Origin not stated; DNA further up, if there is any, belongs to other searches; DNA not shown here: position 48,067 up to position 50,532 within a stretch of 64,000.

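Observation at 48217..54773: Tandem family of three ~700-aa secreted cysteine-rich proteins of unrecognised type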

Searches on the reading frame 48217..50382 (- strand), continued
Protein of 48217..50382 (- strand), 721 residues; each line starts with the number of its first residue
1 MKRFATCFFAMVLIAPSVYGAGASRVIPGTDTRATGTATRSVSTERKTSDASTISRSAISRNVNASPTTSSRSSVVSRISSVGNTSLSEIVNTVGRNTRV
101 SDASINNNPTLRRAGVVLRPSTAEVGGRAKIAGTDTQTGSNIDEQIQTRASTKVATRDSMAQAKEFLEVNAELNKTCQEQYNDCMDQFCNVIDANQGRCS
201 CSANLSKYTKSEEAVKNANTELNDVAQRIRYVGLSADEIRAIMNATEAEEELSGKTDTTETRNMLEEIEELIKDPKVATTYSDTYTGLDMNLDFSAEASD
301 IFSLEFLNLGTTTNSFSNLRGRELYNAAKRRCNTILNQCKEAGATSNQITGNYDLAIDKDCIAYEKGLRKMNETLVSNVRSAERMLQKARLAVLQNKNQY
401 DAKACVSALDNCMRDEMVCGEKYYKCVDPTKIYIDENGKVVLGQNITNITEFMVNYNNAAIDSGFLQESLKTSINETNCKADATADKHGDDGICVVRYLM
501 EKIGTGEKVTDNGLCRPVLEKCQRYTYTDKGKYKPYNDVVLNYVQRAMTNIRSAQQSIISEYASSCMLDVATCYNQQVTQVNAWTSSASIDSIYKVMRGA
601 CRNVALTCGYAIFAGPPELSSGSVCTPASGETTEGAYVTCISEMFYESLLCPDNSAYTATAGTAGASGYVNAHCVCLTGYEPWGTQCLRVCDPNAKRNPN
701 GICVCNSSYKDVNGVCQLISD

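Call 48: list_cluster_members(proteins=[P0278, P0295, P0275, P0281, P0303, P0340, P0355, P0365, P0374, P0375])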
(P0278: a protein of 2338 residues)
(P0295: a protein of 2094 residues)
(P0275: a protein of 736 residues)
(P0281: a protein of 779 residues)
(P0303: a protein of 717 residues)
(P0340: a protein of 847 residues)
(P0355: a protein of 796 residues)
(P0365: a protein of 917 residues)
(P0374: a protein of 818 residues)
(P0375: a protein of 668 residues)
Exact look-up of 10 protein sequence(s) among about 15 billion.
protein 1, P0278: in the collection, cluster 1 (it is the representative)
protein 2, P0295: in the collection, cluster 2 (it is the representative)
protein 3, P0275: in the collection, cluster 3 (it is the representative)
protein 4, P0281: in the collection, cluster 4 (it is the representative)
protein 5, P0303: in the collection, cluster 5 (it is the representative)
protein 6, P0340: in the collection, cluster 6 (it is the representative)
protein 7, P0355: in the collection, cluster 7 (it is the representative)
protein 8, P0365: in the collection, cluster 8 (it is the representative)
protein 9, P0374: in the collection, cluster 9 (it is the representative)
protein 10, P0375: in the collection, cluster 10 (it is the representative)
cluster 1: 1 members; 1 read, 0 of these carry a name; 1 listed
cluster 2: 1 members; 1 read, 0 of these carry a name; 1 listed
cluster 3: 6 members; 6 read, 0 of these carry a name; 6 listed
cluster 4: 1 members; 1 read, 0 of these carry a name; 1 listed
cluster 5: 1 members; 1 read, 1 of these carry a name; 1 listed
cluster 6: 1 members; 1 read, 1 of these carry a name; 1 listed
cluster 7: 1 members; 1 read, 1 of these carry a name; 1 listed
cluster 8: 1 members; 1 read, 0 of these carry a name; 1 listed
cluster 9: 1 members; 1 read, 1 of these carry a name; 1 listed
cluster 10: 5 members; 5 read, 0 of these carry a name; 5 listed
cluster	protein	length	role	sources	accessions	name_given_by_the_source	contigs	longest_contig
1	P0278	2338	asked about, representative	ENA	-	-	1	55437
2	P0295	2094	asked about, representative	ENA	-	-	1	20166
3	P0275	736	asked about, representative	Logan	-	-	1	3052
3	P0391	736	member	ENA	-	-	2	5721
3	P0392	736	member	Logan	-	-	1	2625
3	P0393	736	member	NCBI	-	-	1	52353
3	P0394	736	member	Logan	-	-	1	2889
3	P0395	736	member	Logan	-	-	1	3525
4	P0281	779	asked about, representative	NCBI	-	-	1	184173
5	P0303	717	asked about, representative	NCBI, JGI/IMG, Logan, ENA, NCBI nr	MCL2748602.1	MAG: hypothetical protein FWE50_00830 [Alphaproteobacteria bacterium] | hypothetical protein [Alphaproteobacteria bacterium]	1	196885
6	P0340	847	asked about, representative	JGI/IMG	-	hypothetical protein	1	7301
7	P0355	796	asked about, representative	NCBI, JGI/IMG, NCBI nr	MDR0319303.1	MAG: hypothetical protein LBH81_01005 [Rickettsiales bacterium] | hypothetical protein | hypothetical protein [Rickettsiales bacterium]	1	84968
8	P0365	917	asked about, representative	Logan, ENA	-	-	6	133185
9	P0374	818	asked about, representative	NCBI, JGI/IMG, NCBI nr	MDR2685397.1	MAG: hypothetical protein LBB23_01335 [Rickettsiales bacterium] | hypothetical protein | hypothetical protein [Rickettsiales bacterium]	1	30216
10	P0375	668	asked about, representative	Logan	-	-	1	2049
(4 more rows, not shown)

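Call 64: fold_search(model_id=the predicted structure, library=viral)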
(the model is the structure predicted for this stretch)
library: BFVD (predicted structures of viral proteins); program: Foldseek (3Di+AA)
matches with E <= 10: 115; with E <= 0.001: 0
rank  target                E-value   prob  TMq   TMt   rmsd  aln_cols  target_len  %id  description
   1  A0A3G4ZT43            3.1e-02  0.57  0.08  0.11  51.5       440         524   13  Uncharacterized protein [Terrestrivirus sp.]
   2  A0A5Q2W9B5            7.1e-02  0.33  0.07  0.11  45.2       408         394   13  (no name in the UniProt tables at hand)
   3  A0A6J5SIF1            1.1e-01  0.18  0.05  0.06  45.4       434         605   12  Uncharacterized protein [uncultured Caudovirales phage]
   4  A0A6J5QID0            1.4e-01  0.23  0.07  0.10  57.9       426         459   13  Uncharacterized protein [uncultured Caudovirales phage]
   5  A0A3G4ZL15            2.7e-01  0.08  0.08  0.11  28.4       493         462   11  Uncharacterized protein [Terrestrivirus sp.]
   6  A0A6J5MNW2            2.8e-01  0.06  0.06  0.05  51.3       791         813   12  Uncharacterized protein [uncultured Caudovirales phage]
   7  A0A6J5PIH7            2.9e-01  0.20  0.07  0.11  57.5       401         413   14  Uncharacterized protein [uncultured Caudovirales phage]
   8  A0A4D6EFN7            2.9e-01  0.20  0.08  0.09  40.0       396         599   12  Uncharacterized protein [Pandoravirus celtis]
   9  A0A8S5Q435            3.3e-01  0.30  0.07  0.07  41.7       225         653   13  Major tail protein [Podoviridae sp. ctza028]
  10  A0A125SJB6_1          3.3e-01  0.08  0.10  0.07  30.2       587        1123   12  (no name in the UniProt tables at hand)
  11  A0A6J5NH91            3.8e-01  0.13  0.11  0.11  47.3       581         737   12  Uncharacterized protein [uncultured Caudovirales phage]
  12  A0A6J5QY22            4.4e-01  0.14  0.08  0.09  48.2       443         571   12  DNA transfer protein [uncultured Caudovirales phage]
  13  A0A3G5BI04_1          5.3e-01  0.07  0.08  0.06  40.2       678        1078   12  Wssv144 [White spot syndrome virus]
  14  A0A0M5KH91            5.5e-01  0.10  0.09  0.11  49.0       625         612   12  (no name in the UniProt tables at hand)
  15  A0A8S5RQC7            6.1e-01  0.09  0.10  0.10  55.4       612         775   10  (no name in the UniProt tables at hand)
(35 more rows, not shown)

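Call 65: find_homologous_proteins(query=P0355)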
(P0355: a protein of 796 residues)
Query P0355 (796 aa): 7 proteins with E <= 0.001 among 8000 candidates.
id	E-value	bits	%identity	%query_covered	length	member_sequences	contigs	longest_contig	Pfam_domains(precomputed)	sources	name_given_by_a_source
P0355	0.0e+0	1788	100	100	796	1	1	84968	-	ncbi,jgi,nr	ncbi:MAG: hypothetical protein LBH81_01005 [Rickettsiales bacterium]|jgi:hypothetical protein|nr:hyp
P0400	1.4e-244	832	55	95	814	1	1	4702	-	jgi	jgi:hypothetical protein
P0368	5.6e-222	757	50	96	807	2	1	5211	-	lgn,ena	-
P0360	1.0e-166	575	43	98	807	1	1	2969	-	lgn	-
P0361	2.7e-146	507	43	92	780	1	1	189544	-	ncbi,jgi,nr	ncbi:MAG: hypothetical protein LBB23_03260 [Rickettsiales bacterium]|jgi:hypothetical protein|nr:hyp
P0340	4.7e-132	460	38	92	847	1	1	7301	-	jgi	jgi:hypothetical protein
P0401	1.2e-21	95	22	78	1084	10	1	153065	-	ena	-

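Call 66: find_encoding_contigs(protein=P0355, flank=10000, max_places=2)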
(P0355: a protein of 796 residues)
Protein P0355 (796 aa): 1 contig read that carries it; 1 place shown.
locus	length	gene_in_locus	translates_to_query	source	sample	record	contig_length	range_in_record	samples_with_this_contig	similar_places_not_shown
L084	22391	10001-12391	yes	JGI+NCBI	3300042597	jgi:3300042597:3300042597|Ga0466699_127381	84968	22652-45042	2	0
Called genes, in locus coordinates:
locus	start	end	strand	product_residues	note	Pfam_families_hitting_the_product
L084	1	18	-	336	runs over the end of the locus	PF01259:SAICAR_synt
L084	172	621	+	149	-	PF22817:ApeP-like, PF07977:FabA, PF22818:ApeI-like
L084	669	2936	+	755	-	-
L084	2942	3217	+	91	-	-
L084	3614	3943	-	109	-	PF00254:FKBP_C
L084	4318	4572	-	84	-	PF01016:Ribosomal_L27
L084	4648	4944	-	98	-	PF00829:Ribosomal_L21p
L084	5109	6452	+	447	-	PF02321:OEP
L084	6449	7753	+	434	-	PF25917:BSH_RND, PF25919:BSH_CusB (faint), PF25973:BSH_CzcB, PF25990:Beta-barrel_YknX, PF25954:Beta-barrel_RND_2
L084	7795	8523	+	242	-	PF00005:ABC_tran, PF13401:AAA_22 (faint), PF13304:AAA_21 (faint)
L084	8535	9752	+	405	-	PF12704:MacB_PCD, PF02687:FtsX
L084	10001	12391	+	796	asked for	-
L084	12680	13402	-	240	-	PF01479:S4, PF00849:PseudoU_synth_2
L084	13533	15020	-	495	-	PF14849:YidC_periplas, PF02096:60KD_IMP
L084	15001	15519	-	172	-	PF01252:Peptidase_A8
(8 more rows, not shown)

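Call 67: find_encoding_contigs(protein=P0361, flank=10000, max_places=2)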
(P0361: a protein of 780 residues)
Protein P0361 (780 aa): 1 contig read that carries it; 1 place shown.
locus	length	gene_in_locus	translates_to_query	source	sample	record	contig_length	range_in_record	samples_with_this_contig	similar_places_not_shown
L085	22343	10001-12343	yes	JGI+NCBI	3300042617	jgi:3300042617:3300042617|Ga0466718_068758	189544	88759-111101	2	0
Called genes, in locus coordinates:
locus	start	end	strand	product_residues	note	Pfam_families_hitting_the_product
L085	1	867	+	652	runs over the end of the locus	PF00012:HSP70, PF06723:MreB_Mbl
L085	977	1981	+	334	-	PF17101:Stealth_CR1, PF11380:Stealth_CR2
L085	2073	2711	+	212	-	-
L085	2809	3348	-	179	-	PF01569:PAP2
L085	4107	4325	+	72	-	-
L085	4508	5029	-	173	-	-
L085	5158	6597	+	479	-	PF01406:tRNA-synt_1e (faint), PF09334:tRNA-synt_1g, PF00133:tRNA-synt_1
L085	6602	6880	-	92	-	-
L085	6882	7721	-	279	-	-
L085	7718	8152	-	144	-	-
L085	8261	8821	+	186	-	PF06414:Zeta_toxin, PF13671:AAA_33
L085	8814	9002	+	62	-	-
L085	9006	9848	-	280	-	PF03372:Exo_endo_phos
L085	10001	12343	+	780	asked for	-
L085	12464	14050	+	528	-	PF00501:AMP-binding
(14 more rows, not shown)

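Call 68: find_encoding_contigs(protein=P0401, flank=10000, max_places=2)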
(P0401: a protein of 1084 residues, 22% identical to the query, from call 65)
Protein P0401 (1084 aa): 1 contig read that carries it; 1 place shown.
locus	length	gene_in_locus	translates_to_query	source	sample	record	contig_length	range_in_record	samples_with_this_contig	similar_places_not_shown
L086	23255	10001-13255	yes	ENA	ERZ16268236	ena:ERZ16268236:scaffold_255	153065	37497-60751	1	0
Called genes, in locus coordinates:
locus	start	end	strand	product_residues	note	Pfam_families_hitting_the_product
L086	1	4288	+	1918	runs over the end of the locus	PF11974:bMG3, PF01835:MG2, PF17972:bMG5, PF17962:bMG6 (weak), PF07703:A2M_BRD, PF00207:A2M, PF17973:bMG10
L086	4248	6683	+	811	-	PF00912:Transgly, PF00905:Transpeptidase, PF06832:BiPBP_C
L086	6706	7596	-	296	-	PF11276:DUF3078 (weak)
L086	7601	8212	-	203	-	-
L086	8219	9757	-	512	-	PF17251:Pom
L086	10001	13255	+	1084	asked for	-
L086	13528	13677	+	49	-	-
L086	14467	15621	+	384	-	-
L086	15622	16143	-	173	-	PF01195:Pept_tRNA_hydro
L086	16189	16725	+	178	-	PF13505:OMP_b-brl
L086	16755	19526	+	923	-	PF02739:5_3_exonuc_N, PF01367:5_3_exonuc, PF01612:DNA_pol_A_exo1, PF00476:DNA_pol_A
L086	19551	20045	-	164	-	PF05656:DUF805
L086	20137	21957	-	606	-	PF00664:ABC_membrane, PF00005:ABC_tran, PF02463:SMC_N (weak)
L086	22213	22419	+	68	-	PF01165:Ribosomal_S21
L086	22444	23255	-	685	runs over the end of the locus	PF23569:NBD_SMAX1, PF00004:AAA, PF17871:AAA_lid_9, PF00004:AAA, PF00158:Sigma54_activat (weak), PF07724:AAA_2, PF07728:AAA_5, PF10431:ClpB_D2-small, +8 more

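Call 76: search_protein_families(library=phrogs, proteins=[window:48217-50382:-], max_evalue=0.01)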
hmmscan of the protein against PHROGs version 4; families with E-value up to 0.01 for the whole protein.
window:48217-50382:- (721 aa): 0 families

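Call 80: search_protein_families(library=pfam, proteins=[P0248, P0252, P0282, P0308, P0313], max_evalue=0.01)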
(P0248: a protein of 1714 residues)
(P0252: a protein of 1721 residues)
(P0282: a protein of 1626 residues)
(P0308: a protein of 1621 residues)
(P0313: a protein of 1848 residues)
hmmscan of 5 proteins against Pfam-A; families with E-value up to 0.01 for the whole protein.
P0248 (1714 aa): 1 family
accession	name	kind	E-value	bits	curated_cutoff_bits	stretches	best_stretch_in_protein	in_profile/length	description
PF09479.16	Flg_new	-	8e-21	74.4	27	2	876-926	1-45/65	Listeria-Bacteroides repeat domain (List_Bact_rpt)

P0252 (1721 aa): 1 family
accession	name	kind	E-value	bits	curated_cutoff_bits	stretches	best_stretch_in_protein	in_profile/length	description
PF09479.16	Flg_new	-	6.9e-41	138.6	27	5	1087-1160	1-65/65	Listeria-Bacteroides repeat domain (List_Bact_rpt)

P0282 (1626 aa): 0 families

P0308 (1621 aa): 0 families

P0313 (1848 aa): 0 families
